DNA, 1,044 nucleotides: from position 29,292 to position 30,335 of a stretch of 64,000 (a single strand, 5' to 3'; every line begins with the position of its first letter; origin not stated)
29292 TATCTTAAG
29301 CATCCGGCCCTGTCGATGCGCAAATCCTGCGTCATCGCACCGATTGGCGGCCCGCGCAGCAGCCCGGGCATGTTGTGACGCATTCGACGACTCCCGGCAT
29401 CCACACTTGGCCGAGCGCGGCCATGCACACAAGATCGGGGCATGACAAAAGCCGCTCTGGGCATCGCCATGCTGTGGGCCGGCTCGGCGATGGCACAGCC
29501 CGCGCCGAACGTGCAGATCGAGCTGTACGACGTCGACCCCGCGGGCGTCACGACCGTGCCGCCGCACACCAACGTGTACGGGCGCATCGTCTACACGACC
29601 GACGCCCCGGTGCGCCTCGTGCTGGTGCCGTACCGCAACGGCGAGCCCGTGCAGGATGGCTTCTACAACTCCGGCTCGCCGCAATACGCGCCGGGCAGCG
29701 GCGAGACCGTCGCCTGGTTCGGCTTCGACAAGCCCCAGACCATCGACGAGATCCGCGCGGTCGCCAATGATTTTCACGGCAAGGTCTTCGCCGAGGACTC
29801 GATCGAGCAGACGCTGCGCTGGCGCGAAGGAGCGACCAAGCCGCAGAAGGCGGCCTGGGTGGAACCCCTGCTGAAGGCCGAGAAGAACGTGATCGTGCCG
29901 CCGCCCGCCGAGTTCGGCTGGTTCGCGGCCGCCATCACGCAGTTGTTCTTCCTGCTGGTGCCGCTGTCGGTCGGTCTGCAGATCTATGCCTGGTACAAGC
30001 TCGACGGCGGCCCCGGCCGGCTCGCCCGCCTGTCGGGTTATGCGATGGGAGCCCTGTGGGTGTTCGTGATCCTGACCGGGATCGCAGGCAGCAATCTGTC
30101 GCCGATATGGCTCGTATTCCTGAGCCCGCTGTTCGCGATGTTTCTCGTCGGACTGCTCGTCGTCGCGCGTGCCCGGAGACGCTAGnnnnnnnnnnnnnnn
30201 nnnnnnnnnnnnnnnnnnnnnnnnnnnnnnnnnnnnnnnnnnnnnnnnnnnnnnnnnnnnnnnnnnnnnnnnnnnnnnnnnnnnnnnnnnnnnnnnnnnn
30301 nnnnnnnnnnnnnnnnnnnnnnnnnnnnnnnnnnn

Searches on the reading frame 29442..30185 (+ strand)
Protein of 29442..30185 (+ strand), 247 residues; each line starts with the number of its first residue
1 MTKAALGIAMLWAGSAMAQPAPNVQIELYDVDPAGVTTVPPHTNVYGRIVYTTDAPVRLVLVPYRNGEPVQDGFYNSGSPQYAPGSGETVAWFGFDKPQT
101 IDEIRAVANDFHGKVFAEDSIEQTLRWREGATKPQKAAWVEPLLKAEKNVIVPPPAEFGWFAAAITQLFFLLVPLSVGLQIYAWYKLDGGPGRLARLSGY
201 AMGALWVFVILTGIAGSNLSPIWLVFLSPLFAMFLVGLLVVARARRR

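Call 34: find_encoding_contigs(protein=window:29442-30185:+, flank=10000, max_places=3)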
Protein window:29442-30185:+ (247 aa): 4 contigs read that carry it; 3 places shown.
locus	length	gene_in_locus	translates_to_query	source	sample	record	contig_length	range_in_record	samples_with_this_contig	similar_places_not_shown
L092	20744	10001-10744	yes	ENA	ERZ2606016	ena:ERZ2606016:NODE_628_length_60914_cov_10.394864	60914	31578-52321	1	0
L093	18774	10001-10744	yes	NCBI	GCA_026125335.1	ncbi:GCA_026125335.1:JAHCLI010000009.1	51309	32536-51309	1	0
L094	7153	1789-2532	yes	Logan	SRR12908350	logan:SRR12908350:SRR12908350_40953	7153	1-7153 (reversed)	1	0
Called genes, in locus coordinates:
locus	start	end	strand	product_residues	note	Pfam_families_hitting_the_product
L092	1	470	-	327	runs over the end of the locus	PF01479:S4, PF00849:PseudoU_synth_2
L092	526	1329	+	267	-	PF13512:TPR_18, PF13525:YfiO, PF13432:TPR_16 (weak)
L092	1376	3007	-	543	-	PF00795:CN_hydrolase, PF02540:NAD_synthase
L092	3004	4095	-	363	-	-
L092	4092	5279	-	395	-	PF08442:ATP-grasp_2, PF13549:ATP-grasp_5, PF24948:Citrate_synth_N, PF00549:Ligase_CoA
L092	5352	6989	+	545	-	PF25323:6TM_PilS, PF00512:HisKA, PF02518:HATPase_c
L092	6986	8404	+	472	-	PF00072:Response_reg, PF00158:Sigma54_activat, PF14532:Sigma54_activ_2, PF25601:AAA_lid_14, PF02954:HTH_8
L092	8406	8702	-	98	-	PF13443:HTH_26 (weak)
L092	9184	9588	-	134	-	PF01850:PIN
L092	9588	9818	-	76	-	PF04014:MazE_antitoxin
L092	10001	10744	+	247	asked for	-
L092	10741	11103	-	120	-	PF25212:HVO_A0114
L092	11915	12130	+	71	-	-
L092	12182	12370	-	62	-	PF09957:VapB_antitoxin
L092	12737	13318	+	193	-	-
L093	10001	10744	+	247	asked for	-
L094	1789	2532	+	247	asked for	-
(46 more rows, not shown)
